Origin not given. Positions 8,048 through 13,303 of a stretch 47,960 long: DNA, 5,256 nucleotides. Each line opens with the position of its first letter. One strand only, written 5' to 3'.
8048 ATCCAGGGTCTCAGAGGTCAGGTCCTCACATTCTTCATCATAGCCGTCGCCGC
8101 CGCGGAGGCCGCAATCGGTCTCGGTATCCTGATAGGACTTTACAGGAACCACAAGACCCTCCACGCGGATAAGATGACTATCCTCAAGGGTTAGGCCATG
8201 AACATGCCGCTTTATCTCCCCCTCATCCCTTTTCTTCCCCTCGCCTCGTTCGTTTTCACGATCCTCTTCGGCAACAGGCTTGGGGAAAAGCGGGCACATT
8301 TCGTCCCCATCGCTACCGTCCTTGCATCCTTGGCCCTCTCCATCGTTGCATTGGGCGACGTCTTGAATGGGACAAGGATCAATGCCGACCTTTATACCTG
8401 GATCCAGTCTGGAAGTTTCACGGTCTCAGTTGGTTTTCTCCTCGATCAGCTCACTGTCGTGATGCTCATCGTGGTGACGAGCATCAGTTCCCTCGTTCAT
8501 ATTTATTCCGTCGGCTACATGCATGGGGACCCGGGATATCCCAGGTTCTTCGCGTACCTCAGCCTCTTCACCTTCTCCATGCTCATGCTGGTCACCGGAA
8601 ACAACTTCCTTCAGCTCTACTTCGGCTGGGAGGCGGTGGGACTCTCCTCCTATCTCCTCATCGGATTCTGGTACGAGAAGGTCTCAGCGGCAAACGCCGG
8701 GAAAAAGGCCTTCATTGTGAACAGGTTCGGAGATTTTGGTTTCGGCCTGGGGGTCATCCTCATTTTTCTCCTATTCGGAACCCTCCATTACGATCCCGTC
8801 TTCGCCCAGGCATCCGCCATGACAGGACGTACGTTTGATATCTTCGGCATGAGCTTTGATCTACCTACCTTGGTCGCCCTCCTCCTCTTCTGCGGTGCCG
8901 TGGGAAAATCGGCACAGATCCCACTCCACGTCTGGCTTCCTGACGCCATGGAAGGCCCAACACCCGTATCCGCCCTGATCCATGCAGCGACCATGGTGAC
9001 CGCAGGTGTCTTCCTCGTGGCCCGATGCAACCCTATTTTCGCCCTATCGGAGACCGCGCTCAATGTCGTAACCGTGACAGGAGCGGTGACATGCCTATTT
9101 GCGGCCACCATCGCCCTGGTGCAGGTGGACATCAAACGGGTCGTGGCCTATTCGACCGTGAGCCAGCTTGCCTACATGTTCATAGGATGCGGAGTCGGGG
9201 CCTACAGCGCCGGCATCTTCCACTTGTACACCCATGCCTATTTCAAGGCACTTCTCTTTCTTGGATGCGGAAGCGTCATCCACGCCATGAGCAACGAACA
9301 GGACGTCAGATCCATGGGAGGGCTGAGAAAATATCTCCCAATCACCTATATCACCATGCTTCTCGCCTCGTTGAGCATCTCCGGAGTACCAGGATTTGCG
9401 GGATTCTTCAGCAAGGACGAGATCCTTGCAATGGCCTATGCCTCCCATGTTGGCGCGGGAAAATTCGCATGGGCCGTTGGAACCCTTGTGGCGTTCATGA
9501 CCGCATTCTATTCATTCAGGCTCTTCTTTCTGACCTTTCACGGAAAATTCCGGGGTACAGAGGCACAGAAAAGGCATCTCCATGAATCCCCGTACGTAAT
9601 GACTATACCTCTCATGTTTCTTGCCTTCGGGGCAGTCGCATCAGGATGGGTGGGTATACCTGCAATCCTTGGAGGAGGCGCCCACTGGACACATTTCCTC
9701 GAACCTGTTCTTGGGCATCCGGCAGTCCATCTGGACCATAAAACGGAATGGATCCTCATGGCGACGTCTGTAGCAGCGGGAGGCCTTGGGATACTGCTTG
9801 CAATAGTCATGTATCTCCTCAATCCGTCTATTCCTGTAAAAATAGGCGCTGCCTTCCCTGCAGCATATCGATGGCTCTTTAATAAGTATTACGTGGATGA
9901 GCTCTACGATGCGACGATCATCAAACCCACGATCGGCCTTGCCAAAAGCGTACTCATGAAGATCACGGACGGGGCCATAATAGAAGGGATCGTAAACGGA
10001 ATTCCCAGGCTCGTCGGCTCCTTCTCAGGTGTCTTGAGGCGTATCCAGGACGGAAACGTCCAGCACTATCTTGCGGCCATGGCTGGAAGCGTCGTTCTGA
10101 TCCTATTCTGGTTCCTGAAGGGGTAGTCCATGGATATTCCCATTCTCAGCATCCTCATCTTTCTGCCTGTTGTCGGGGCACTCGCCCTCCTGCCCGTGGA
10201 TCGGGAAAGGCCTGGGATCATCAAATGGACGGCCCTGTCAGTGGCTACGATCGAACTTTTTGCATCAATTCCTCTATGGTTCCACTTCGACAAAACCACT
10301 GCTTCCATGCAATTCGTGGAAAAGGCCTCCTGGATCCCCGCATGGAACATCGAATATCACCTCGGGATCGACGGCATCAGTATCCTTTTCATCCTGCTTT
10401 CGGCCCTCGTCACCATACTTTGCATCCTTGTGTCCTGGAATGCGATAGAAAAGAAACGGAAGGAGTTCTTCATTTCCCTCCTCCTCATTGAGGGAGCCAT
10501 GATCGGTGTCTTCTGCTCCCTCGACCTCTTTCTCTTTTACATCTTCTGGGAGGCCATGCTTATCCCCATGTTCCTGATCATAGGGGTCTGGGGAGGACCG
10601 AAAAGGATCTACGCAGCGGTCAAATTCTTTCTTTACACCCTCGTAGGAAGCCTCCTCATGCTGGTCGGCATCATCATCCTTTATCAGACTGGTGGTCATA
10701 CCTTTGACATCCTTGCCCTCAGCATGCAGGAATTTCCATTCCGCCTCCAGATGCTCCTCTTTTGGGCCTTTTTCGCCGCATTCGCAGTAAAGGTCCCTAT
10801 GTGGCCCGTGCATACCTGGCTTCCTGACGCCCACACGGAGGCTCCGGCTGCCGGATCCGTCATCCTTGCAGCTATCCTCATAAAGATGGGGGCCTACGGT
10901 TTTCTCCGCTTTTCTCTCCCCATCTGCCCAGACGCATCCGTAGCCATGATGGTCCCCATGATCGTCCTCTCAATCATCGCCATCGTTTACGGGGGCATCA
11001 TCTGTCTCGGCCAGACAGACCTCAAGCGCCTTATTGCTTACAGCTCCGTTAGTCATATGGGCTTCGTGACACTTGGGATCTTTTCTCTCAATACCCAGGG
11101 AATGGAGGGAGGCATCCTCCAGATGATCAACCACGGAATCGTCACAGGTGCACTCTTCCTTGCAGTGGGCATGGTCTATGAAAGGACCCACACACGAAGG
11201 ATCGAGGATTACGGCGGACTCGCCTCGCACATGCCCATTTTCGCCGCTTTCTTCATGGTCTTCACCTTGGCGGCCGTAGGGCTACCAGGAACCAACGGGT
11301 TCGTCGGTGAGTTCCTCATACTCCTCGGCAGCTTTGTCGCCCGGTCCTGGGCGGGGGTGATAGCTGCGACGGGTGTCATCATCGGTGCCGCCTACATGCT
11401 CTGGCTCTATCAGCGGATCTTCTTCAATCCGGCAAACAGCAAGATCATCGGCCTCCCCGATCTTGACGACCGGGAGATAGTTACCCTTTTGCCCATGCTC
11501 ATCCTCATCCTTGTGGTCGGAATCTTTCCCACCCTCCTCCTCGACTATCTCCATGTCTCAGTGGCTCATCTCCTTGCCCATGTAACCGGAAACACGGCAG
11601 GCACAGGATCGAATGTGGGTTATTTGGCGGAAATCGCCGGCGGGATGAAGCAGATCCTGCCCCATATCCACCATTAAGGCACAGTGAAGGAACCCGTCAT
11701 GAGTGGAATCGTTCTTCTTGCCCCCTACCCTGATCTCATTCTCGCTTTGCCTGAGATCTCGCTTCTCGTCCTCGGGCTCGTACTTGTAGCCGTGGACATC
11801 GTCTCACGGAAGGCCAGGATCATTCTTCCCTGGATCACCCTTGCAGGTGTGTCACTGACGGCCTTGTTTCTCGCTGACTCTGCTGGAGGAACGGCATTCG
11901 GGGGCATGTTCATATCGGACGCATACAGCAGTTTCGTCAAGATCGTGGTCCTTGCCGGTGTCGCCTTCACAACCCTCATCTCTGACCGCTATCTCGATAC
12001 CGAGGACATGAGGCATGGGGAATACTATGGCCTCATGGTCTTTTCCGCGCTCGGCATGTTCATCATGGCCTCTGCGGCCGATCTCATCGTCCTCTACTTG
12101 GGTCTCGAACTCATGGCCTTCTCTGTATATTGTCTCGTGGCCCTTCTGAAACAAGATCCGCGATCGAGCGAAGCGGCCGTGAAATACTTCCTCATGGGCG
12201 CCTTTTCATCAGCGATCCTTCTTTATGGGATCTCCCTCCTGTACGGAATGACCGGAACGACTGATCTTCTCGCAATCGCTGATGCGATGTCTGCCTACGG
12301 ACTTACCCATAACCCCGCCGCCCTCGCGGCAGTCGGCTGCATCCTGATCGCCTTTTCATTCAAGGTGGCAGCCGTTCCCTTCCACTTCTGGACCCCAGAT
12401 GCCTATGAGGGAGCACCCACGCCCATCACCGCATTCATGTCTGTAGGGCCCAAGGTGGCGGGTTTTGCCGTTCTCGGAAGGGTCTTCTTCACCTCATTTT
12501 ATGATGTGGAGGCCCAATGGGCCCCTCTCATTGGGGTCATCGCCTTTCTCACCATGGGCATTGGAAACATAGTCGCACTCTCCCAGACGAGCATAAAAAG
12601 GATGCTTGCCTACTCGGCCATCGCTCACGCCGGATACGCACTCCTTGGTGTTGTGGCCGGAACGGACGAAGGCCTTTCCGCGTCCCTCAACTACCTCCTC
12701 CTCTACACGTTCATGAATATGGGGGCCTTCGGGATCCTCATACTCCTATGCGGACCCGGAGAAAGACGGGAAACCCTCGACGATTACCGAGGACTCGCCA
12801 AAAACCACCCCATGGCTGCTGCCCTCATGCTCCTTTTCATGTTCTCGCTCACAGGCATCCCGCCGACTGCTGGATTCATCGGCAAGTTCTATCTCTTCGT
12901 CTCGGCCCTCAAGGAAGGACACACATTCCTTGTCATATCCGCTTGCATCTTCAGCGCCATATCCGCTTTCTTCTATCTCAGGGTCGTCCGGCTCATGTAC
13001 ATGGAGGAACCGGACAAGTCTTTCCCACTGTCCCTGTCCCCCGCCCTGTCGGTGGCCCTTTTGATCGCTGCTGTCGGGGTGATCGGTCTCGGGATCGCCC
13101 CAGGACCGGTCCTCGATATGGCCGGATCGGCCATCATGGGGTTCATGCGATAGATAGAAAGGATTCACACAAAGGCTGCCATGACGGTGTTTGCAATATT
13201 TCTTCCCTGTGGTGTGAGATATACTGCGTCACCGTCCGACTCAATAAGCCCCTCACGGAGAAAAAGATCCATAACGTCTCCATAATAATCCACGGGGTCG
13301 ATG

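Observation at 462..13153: Cytoplasmic molybdopterin oxidoreductase + 4-cluster ferredoxin in the position of the missing NuoEFG input module of an 11-subunit complex I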

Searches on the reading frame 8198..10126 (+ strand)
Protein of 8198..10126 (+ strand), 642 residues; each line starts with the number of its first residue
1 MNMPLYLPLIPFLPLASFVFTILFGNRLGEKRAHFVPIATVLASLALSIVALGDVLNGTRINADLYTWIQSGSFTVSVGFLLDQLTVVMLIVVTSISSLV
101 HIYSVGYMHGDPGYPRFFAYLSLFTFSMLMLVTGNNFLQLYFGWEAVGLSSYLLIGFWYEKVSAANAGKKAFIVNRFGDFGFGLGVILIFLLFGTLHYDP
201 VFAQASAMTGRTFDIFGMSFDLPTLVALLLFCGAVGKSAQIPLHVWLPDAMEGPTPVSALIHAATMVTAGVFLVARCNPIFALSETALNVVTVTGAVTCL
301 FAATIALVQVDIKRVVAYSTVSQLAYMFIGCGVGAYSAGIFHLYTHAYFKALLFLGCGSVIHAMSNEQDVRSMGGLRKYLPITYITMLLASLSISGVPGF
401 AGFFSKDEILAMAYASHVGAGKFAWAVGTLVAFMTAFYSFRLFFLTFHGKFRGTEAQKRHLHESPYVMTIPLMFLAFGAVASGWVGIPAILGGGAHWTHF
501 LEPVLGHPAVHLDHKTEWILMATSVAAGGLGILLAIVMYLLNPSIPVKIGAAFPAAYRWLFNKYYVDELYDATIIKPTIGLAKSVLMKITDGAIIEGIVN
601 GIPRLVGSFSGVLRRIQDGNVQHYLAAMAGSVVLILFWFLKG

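Call 4: search_protein_families(library=ncbifam, proteins=[window:8198-10126:+])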
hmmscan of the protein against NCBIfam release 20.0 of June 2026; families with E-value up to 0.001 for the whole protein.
window:8198-10126:+ (642 aa): 68 families (the best 25 are shown)
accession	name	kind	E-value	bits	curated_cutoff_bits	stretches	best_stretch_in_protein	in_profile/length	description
TIGR01974.1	NDH_I_L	subfamily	1e-236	787.7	407.5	1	8-639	4-629/630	NADH-quinone oxidoreductase subunit L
NF005141.0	PRK06590.1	equivalog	5.7e-235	781.9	556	1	7-640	5-610/615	NADH-quinone oxidoreductase subunit L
NF005626.0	PRK07376.1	equivalog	3.3e-176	587.5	963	2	9-459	10-466/675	NAD(P)H-quinone oxidoreductase subunit 5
NF040617.1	F420_dehyd_FpoL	exception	2.8e-143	479.1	1050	1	9-636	8-659/669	F420H2 dehydrogenase subunit FpoL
NF005633.0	PRK07390.1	subfamily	9.5e-91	305.2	676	1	9-639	11-606/613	NAD(P)H-quinone oxidoreductase subunit F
NF009288.0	PRK12648.1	equivalog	2.7e-90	303.8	1104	1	7-507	3-489/954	monovalent cation/H+ antiporter subunit A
TIGR00940.1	2a6301s01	subfamily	3.3e-84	283.6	920.45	1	15-538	10-544/793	monovalent cation:proton antiporter subunit A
NF009287.0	PRK12647.1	equivalog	6.9e-84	282.8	937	1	15-484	11-465/773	putative monovalent cation/H+ antiporter subunit A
TIGR01960.1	ndhF3_CO2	subfamily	3.7e-83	280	588.7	1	9-637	11-604/606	NAD(P)H dehydrogenase, subunit NdhF3 family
NF009285.0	PRK12645.1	equivalog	9e-82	275.6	1028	1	33-483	31-490/804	Na+/H+ antiporter subunit A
NF009289.0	PRK12649.1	equivalog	9.5e-82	275.6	1117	1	12-572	12-565/789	putative monovalent cation/H+ antiporter subunit A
NF005097.0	PRK06525.1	equivalog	2.4e-76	257.4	430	1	26-488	21-477/480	hydrogenase 4 subunit D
NF009284.0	PRK12644.1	equivalog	5.2e-75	253.2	962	1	32-486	24-471/975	Na+/H+ antiporter subunit A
NF009286.0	PRK12646.1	equivalog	6.8e-75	253.1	1063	1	32-476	29-483/800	DUF4040 family protein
NF009290.0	PRK12650.1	equivalog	6.5e-70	236.1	980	1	15-483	11-469/966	DUF4040 family protein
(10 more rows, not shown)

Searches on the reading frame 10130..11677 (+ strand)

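Call 4: search_protein_families(library=ncbifam, proteins=[window:10130-11677:+])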
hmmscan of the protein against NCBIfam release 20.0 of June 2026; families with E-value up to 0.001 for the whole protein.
window:10130-11677:+ (515 aa): 74 families (the best 25 are shown)
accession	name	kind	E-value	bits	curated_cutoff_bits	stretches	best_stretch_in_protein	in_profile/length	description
TIGR01972.1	NDH_I_M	subfamily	3.7e-197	655.8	263.8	1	6-484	1-485/486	NADH-quinone oxidoreductase subunit M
NF004499.0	PRK05846.1-3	equivalog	6.9e-195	648.5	585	1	2-490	3-493/502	NADH-quinone oxidoreductase subunit M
NF004501.0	PRK05846.1-5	subfamily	1.1e-191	637.9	598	1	2-486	3-488/492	NADH-quinone oxidoreductase subunit M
NF004505.0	PRK05846.2-5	equivalog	7.8e-164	546.2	700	1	5-487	4-487/508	NADH-quinone oxidoreductase subunit M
NF004500.0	PRK05846.1-4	equivalog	1e-160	535.9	550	1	2-487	3-508/525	NADH-quinone oxidoreductase subunit M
NF004506.0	PRK05846.2-6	equivalog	3.5e-146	488.4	789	1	2-483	3-491/493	NADH-quinone oxidoreductase subunit M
NF009212.0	PRK12561.1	subfamily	3.8e-134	448.3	645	1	2-488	5-502/531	NAD(P)H-quinone oxidoreductase subunit 4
NF004504.0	PRK05846.2-3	equivalog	7.4e-132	440.9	785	1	2-479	8-491/499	NADH-quinone oxidoreductase subunit M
NF004498.0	PRK05846.1-1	equivalog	6.8e-126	421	614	1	5-484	2-499/509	NADH-quinone oxidoreductase subunit M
NF002713.0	PRK02546.1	subfamily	2.5e-115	386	827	1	2-485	7-502/533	NAD(P)H-quinone oxidoreductase subunit 4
NF005060.0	PRK06473.1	equivalog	1.7e-102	343.7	747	1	5-484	1-484/500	NADH-quinone oxidoreductase subunit M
NF005611.0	PRK07363.1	equivalog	6.9e-96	321.8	764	1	5-486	1-486/501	NADH-quinone oxidoreductase subunit M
NF004502.0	PRK05846.2-1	equivalog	1.9e-77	261.1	791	1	71-476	81-492/500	NADH-quinone oxidoreductase subunit M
NF004503.0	PRK05846.2-2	subfamily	8e-75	252.9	720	1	72-476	68-484/490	NADH-quinone oxidoreductase subunit M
NF006419.0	PRK08668.1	equivalog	2.7e-61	208.1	617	1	60-476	49-476/613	NADH dehydrogenase subunit M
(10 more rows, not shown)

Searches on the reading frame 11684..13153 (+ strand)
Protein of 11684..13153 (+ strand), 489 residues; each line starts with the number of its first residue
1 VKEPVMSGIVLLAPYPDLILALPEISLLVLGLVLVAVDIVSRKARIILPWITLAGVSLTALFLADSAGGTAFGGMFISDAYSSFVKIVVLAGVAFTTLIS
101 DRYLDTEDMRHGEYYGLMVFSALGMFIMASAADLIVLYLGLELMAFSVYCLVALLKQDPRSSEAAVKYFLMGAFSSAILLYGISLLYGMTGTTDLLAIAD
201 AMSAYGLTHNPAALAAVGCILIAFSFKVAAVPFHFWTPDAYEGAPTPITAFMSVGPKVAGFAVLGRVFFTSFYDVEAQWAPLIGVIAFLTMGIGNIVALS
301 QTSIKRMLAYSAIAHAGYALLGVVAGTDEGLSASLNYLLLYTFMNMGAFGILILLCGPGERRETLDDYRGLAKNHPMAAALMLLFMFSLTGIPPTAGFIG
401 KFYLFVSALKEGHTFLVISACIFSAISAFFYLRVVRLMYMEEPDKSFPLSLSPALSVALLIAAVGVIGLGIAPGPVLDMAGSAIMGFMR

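Call 4: search_protein_families(library=ncbifam, proteins=[window:11684-13153:+])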
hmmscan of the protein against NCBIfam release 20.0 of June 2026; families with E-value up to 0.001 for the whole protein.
window:11684-13153:+ (489 aa): 71 families (the best 25 are shown)
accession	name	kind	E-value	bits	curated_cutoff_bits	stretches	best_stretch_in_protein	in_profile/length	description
TIGR01770.1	NDH_I_N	subfamily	9.7e-138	460.1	332.6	1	19-476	2-471/472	NADH-quinone oxidoreductase subunit NuoN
NF004442.0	PRK05777.1-5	equivalog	2e-134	449.2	523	1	16-485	6-479/483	NADH-quinone oxidoreductase subunit NuoN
NF004440.0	PRK05777.1-3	equivalog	1e-129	433.6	519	1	17-483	7-472/477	NADH-quinone oxidoreductase subunit NuoN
NF004441.0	PRK05777.1-4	equivalog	4.7e-117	391.7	477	1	99-484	132-520/524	NADH-quinone oxidoreductase subunit NuoN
NF002701.0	PRK02504.1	equivalog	2e-110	369.7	569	1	22-445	16-440/513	NAD(P)H-quinone oxidoreductase subunit N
NF004446.0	PRK05777.2-4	equivalog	2e-103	347.2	590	1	21-480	14-491/502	NADH-quinone oxidoreductase subunit NuoN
NF004444.0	PRK05777.2-2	equivalog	3.7e-91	306.7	496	1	20-469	16-476/496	NADH-quinone oxidoreductase subunit NuoN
NF004439.0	PRK05777.1-1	equivalog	6e-87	292.6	531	1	19-481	8-479/485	NADH-quinone oxidoreductase subunit NuoN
NF004445.0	PRK05777.2-3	equivalog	2.2e-79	267.6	408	1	20-477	9-467/475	NADH-quinone oxidoreductase subunit NuoN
NF004443.0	PRK05777.2-1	equivalog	3.2e-79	267.4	626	1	50-473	48-481/506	NADH-quinone oxidoreductase subunit NuoN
NF004447.0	PRK05777.2-5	equivalog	3.3e-69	234.1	547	1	19-454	2-437/458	NADH-quinone oxidoreductase subunit NuoN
NF004448.0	PRK05777.2-6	equivalog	1.7e-62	212.1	869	1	40-446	41-449/492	NADH-quinone oxidoreductase subunit NuoN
NF009306.0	PRK12663.1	equivalog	3.3e-52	177.9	542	1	71-485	68-479/498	Na+/H+ antiporter subunit D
TIGR01972.1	NDH_I_M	subfamily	5.5e-50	170.4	263.8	1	95-484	89-479/486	NADH-quinone oxidoreductase subunit M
NF006241.0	PRK08377.1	equivalog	9.6e-50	170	645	1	87-480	84-470/494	NADH dehydrogenase subunit N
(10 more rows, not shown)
